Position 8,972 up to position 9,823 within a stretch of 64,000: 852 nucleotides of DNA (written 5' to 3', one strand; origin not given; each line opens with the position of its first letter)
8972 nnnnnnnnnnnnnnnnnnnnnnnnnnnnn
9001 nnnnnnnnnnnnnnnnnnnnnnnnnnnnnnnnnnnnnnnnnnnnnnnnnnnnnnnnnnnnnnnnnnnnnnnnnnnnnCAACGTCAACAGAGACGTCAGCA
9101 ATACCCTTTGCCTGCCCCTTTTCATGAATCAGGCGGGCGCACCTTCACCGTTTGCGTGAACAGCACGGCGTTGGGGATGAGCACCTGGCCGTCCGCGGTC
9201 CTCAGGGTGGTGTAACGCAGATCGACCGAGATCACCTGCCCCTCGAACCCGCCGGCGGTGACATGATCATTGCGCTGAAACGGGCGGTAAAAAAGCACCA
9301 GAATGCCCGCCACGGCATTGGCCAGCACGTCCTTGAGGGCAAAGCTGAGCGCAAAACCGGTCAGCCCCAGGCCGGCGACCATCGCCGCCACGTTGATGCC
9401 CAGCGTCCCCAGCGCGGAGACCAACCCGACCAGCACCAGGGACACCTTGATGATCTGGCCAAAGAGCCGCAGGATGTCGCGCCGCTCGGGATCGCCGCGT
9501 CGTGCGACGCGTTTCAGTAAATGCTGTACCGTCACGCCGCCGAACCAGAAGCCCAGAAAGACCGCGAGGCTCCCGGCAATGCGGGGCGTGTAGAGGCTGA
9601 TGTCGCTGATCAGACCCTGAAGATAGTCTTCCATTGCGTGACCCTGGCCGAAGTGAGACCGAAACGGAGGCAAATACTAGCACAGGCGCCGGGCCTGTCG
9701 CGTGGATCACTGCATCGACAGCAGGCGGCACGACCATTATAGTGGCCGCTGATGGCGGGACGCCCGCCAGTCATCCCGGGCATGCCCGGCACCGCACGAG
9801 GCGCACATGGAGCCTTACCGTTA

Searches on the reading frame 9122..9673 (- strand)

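Call 25: search_protein_families(library=pfam, proteins=[window:9122-9673:-], max_evalue=0.01)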
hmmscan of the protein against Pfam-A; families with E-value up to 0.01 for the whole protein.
window:9122-9673:- (183 aa): 3 families
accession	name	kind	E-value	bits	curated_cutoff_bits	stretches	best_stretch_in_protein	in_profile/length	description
PF00924.24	MS_channel_2nd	-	2.7e-15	56.7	20.2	1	115-176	1-63/68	Mechanosensitive ion channel, beta-domain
PF21088.3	MS_channel_1st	-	2.1e-08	34.4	23.1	1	73-114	1-42/42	Mechanosensitive ion channel, transmembrane helices 2/3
PF05552.17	MS_channel_1st_1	-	0.0046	17.2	22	1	17-59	2-44/50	Mechanosensitive ion channel, conserved TM helix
